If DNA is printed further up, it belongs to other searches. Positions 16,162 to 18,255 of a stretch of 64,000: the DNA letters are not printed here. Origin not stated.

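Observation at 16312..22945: Polyprenyl-phosphate-sugar module with a DPPR-like UbiA enzyme and two GT-C transferases but no epimerase pair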

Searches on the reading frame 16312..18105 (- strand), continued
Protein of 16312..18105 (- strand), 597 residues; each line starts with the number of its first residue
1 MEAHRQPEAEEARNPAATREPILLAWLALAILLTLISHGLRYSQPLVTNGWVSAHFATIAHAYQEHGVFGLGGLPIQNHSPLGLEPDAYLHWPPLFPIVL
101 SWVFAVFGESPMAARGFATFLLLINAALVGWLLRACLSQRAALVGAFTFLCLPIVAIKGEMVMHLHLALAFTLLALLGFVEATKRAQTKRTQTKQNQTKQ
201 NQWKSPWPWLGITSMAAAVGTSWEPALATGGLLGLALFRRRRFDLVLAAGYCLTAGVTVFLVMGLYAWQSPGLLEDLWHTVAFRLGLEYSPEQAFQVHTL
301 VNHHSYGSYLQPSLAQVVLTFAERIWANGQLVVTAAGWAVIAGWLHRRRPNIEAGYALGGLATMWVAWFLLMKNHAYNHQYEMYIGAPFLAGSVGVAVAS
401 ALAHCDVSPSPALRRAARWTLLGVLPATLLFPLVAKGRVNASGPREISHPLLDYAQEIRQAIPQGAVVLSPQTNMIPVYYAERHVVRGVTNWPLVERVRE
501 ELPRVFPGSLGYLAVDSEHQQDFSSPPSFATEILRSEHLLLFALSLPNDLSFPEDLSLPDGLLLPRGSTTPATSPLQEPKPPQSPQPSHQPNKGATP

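Call 73: fold_search(model_id=the predicted structure, library=pdb)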
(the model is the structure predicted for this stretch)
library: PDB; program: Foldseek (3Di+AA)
matches with E <= 10: 413; with E <= 0.001: 28
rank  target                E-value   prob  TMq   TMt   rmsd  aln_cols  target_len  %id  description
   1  5f15                  4.4e-10  1.00  0.56  0.61  10.4       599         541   14  Crystal Structure of ArnT from Cupriavidus metallidurans bound to Undecaprenyl phosphate (released 2016-02-17)
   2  5ezm                  6.9e-10  1.00  0.53  0.58  12.2       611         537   15  Crystal Structure of ArnT from Cupriavidus metallidurans in the apo state (released 2016-02-17)
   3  3wak                  3.8e-08  1.00  0.53  0.38  12.5       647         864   14  Crystal structure of the Archaeoglobus fulgidus oligosaccharyltransferase (O29867_ARCFU) in the apo form (released 2013-10-30)
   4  7e9s_A                4.3e-08  1.00  0.51  0.37  10.0       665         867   14  Archaeal oligosaccharyltransferase AglB from Archaeoglobus fulgidus in complex with an inhibitory peptide and a dolich (released 2021-09-08)
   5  5gmy_A                4.8e-08  1.00  0.50  0.36  12.4       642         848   13  Crystal structure of the Archaeoglobus fulgidus oligosaccharyltransferase (O29867_ARCFU) tethered with an acceptor pep (released 2017-02-01)
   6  8b6l_I                7.9e-08  1.00  0.54  0.48  11.3       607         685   13  Subtomogram average of the human Sec61-TRAP-OSTA-translocon (released 2022-12-07)
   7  9n9j_I                8.6e-08  1.00  0.52  0.46  13.1       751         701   11  Structure of a GRP94 folding intermediate engaged with a CCDC134- and FKBP11-bound secretory translocon (released 2025-11-19)
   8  8age_A                1.1e-07  1.00  0.57  0.53  10.2       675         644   10  Structure of yeast oligosaccharylransferase complex with acceptor peptide bound (released 2022-12-07)
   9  3waj                  1.8e-07  1.00  0.51  0.39  15.5       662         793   13  Crystal structure of the Archaeoglobus fulgidus oligosaccharyltransferase (O29867_ARCFU) complex with Zn and sulfate (released 2013-10-30)
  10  7oci_F                2.0e-07  1.00  0.58  0.54  13.0       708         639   11  Cryo-EM structure of yeast Ost6p containing oligosaccharyltransferase complex (released 2022-02-16)
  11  6ezn_F                2.3e-07  1.00  0.56  0.52  12.6       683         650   11  Cryo-EM structure of the yeast oligosaccharyltransferase (OST) complex (released 2018-01-17)
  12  8pn9_A                4.0e-07  1.00  0.52  0.48  11.3       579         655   12  Structure of human oligosaccharyltransferase OST-A complex bound to NGI-1 (released 2024-05-08)
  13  6ftg_5                4.4e-07  1.00  0.53  0.50  13.8       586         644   13  Subtomogram average of OST-containing ribosome-translocon complexes from canine rough microsomal membranes (released 2018-03-21)
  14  6s7t_A                5.2e-07  1.00  0.56  0.48  12.7       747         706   11  Cryo-EM structure of human oligosaccharyltransferase complex OST-B (released 2019-12-18)
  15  9s6t_A                1.3e-06  1.00  0.47  0.56   8.4       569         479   12  Ternary cryo-EM structure of chicken ALG12 with Dol25-PP-GlcNAc2Man7, Dol25-P-Man, and Fab (released 2026-03-18)
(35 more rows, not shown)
